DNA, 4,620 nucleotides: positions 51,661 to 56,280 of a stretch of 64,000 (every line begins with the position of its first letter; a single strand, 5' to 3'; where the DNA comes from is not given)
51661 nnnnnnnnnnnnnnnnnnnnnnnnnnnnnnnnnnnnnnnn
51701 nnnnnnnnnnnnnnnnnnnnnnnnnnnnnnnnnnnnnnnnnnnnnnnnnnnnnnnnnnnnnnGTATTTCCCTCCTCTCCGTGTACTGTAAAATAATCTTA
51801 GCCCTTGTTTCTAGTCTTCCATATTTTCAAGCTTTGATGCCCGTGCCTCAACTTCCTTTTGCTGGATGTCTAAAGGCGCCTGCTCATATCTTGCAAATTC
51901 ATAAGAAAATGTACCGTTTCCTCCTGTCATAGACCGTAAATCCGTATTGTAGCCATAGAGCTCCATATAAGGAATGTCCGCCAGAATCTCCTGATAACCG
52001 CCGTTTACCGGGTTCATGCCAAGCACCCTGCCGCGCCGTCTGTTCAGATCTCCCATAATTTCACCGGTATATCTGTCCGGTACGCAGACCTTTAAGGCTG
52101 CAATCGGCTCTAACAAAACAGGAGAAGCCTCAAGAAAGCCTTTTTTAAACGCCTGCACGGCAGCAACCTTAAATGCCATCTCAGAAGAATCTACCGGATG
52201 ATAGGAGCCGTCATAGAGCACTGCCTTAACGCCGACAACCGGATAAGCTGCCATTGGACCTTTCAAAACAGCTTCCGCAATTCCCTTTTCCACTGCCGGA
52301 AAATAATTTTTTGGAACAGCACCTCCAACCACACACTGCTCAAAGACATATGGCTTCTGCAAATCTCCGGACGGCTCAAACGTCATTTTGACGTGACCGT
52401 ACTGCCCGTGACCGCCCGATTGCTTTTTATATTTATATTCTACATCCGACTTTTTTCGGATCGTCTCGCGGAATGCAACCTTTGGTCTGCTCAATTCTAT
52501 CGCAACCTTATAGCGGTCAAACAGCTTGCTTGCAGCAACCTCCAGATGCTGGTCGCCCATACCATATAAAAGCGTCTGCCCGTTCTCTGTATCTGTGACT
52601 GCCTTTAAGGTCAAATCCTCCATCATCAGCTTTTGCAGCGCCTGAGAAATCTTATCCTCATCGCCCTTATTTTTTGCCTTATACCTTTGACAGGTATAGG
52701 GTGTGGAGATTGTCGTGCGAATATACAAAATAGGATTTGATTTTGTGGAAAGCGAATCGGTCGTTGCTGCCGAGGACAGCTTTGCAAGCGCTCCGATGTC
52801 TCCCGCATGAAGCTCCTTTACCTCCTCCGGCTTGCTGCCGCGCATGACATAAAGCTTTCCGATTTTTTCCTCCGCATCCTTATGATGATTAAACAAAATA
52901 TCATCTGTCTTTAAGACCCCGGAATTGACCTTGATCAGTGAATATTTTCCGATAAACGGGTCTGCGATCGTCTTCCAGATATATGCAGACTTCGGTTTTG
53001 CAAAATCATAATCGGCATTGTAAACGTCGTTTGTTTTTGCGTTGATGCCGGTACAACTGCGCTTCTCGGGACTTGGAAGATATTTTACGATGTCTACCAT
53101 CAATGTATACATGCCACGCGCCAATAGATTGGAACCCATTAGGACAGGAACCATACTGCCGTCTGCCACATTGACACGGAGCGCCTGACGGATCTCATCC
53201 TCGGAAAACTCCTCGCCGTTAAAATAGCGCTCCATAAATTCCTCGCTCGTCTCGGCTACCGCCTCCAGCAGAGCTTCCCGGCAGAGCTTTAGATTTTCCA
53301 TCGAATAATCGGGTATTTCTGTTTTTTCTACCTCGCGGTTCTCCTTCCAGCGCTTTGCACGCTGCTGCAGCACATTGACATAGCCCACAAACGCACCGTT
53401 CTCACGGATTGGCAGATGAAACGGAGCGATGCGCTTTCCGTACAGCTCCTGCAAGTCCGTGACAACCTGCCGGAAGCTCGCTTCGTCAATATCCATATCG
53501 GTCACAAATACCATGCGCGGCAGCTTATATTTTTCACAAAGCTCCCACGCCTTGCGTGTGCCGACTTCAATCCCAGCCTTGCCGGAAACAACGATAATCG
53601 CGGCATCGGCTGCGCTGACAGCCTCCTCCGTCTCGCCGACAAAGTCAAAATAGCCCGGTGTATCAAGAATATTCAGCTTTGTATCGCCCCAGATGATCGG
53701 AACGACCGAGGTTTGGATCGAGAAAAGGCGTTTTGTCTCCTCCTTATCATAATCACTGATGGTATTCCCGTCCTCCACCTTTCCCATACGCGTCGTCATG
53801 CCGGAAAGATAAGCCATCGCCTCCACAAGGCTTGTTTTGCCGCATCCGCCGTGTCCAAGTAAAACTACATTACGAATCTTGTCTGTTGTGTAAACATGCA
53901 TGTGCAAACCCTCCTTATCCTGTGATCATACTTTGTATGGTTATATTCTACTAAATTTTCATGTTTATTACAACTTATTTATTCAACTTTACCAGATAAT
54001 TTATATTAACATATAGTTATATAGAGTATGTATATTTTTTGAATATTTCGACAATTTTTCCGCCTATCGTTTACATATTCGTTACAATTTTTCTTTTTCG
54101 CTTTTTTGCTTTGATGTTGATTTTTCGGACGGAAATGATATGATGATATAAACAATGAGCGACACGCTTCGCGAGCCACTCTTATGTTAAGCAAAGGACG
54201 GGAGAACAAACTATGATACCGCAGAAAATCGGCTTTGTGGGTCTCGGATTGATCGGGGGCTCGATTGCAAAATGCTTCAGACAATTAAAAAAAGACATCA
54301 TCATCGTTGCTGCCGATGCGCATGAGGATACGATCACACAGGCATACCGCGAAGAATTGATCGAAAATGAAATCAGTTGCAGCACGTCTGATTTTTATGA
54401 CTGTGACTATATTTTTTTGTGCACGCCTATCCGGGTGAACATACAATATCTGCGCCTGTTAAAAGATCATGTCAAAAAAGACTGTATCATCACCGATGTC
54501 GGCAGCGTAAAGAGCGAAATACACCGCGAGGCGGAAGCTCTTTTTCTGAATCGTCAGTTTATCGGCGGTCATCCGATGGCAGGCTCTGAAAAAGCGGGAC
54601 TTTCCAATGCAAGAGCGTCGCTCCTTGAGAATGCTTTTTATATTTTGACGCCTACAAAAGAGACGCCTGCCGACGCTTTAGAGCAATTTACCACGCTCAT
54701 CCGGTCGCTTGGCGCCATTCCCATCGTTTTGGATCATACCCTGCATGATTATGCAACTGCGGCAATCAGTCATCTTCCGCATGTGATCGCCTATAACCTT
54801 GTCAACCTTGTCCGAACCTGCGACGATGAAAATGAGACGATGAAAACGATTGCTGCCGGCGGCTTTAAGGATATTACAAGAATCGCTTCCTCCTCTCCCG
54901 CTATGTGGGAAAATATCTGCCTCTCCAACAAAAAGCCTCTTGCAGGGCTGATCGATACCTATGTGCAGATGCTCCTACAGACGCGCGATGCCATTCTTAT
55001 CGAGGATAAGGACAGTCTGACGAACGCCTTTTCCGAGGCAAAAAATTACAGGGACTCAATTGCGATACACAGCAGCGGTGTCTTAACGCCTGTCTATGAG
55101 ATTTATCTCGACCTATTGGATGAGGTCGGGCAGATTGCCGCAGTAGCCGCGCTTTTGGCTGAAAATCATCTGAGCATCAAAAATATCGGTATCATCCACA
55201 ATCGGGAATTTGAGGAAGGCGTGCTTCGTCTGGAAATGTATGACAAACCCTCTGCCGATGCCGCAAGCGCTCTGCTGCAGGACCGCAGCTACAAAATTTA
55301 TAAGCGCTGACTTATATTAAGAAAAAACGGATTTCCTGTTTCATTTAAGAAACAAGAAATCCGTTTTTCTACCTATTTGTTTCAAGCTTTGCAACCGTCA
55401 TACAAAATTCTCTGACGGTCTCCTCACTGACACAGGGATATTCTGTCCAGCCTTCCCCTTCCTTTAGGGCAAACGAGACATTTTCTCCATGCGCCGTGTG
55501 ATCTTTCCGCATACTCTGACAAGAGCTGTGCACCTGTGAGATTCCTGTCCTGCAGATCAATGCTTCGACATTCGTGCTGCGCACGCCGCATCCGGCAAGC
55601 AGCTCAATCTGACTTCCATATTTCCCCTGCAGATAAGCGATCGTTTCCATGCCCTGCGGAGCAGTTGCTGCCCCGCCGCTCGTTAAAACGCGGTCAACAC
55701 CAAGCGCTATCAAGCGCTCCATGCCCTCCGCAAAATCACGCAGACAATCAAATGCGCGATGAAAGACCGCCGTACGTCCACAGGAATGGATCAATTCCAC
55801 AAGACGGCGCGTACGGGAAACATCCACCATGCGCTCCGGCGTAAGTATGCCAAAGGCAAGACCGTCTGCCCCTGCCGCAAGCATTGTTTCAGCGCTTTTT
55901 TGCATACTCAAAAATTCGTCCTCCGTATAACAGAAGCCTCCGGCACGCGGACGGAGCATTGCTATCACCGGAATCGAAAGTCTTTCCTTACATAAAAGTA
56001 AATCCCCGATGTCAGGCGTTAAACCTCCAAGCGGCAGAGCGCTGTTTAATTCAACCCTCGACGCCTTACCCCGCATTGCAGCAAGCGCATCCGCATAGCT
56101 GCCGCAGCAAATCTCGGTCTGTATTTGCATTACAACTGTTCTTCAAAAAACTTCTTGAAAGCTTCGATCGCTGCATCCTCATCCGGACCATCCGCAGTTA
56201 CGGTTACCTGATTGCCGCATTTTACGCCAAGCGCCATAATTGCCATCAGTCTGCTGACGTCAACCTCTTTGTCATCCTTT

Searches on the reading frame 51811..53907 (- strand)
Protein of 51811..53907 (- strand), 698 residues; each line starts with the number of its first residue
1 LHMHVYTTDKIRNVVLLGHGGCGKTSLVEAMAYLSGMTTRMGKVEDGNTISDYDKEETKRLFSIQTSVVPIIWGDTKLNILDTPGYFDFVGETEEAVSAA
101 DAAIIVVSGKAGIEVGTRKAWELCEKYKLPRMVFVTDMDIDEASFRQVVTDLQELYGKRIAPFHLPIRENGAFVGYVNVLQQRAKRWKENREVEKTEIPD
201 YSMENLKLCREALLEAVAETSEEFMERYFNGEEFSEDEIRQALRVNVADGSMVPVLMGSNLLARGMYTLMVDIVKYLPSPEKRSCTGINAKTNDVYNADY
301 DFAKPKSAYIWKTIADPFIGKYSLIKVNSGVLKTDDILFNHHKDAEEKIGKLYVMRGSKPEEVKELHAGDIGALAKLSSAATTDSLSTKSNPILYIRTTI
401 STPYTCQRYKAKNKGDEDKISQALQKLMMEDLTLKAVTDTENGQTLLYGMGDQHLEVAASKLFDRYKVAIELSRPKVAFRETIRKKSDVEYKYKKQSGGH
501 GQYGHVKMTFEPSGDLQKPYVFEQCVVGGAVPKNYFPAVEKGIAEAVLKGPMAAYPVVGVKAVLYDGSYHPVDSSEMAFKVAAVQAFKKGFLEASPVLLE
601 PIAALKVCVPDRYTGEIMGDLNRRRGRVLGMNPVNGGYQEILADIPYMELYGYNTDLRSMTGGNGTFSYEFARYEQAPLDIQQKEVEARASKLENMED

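Call 4: search_protein_families(library=pfam, proteins=[window:51811-53907:-], max_evalue=0.01)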
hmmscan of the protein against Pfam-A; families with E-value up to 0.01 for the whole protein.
window:51811-53907:- (698 aa): 9 families
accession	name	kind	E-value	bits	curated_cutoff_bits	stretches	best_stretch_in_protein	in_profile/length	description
PF03764.24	EFG_IV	-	8.2e-42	142.3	24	1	475-594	1-120/121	Elongation factor G, domain IV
PF00009.33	GTP_EFTU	-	2.5e-37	128.8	26.5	1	10-279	2-188/188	Elongation factor Tu GTP binding domain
PF00679.30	EFG_C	-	1.8e-26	92.4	27.9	1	597-684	1-88/89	Elongation factor G C-terminus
PF14492.12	EFG_III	-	5.1e-20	71.8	27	1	402-473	3-74/75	Elongation Factor G, domain III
PF22042.2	EF-G_D2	-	1.3e-12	48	27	1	307-387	3-82/84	Elongation factor G domain 2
PF03144.31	GTP_EFTU_D2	-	6.2e-08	33.4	30.3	1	320-386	1-72/73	Elongation factor Tu domain 2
PF01926.29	MMR_HSR1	-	0.0005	20.6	21.9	1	14-134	2-110/113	50S ribosome-binding GTPase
PF00005.33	ABC_tran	-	0.0015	19.6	25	0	12-59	12-58/137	ABC transporter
PF00735.24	Septin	-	0.0099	15.6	26.2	0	13-92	6-78/280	Septin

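Call 5: search_protein_families(library=ncbifam, proteins=[window:51811-53907:-], max_evalue=0.01)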
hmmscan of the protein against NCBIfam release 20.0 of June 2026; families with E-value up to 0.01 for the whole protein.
window:51811-53907:- (698 aa): 30 families (the best 25 are shown)
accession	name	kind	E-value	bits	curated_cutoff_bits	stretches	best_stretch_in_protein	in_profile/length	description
NF009381.0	PRK12740.1-5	subfamily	1.7e-259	862.9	583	1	3-692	1-688/692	elongation factor G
TIGR00484.1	EF-G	equivalog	8e-182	606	659.4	1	8-688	7-688/691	elongation factor G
NF009377.1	PRK12740.1-1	equivalog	4.5e-173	577.3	890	1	6-684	8-697/700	elongation factor G-like protein EF-G2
NF009891.0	PRK13351.1-1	equivalog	1.6e-169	565.7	597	1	4-688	2-676/681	elongation factor G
NF058620.1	EFG2_Bacteroid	exception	7e-162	540.4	1000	2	3-513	1-508/717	elongation factor G2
NF009379.0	PRK12740.1-3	equivalog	5.3e-150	501.1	513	1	8-690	5-671/674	elongation factor G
NF012153.1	tet_protect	equivalog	5.2e-82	276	775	1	13-674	2-614/614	tetracycline resistance ribosomal protection protein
TIGR00490.1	aEF-2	equivalog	5.3e-58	196.7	738.45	3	299-489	283-475/720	elongation factor EF-2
NF000120.3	47473_otr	exception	7.8e-52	176.7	900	1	13-667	4-606/608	tetracycline resistance ribosomal protection protein Otr(A)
NF009892.0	PRK13351.1-3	equivalog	1.6e-48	165.6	640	1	10-669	2-609/623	elongation factor G-like protein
NF033148.1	tet_protect_M_W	exception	3.8e-47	161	1100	2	10-155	2-147/639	TetM/TetW/TetO/TetS family tetracycline resistance ribosomal protection protein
NF012154.0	tet_protect_Q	exception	6.3e-42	143.7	1425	2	11-152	3-144/638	tetracycline resistance ribosomal protection protein Tet(Q)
NF001964.0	PRK00741.1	equivalog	2.1e-41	141.9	473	1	8-485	9-475/529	peptide chain release factor 3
NF012155.1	tet_protect_M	exception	4.5e-39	134.2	1420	2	10-156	2-148/639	tetracycline resistance ribosomal protection protein Tet(M)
TIGR01394.1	TypA_BipA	equivalog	1.5e-38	132.4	757.3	3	11-156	1-144/594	translational GTPase TypA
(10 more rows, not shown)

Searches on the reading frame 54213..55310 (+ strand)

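Call 54: search_protein_families(library=pfam, proteins=[window:54213-55310:+], max_evalue=0.001)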
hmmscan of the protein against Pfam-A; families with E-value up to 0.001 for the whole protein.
window:54213-55310:+ (365 aa): 3 families
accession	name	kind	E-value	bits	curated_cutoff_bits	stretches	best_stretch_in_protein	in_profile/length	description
PF02153.23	PDH_N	-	1.2e-36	126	26.5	1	18-168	1-150/154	Prephenate dehydrogenase, nucleotide-binding domain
PF20463.3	PDH_C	-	2.6e-24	85.9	22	1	177-274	4-101/102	Prephenate dehydrogenase, dimerization domain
PF03807.23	F420_oxidored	-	4.2e-06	27.7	21.6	1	5-94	1-89/94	NADP oxidoreductase coenzyme F420-dependent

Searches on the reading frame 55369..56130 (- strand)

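Call 54: search_protein_families(library=pfam, proteins=[window:55369-56130:-], max_evalue=0.001)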
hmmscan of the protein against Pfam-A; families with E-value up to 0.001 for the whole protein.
window:55369-56130:- (253 aa): 1 family
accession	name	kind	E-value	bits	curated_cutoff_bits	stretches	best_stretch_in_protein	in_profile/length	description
PF03932.20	CutC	-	1.8e-52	178.2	23.3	1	4-204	2-200/202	CutC family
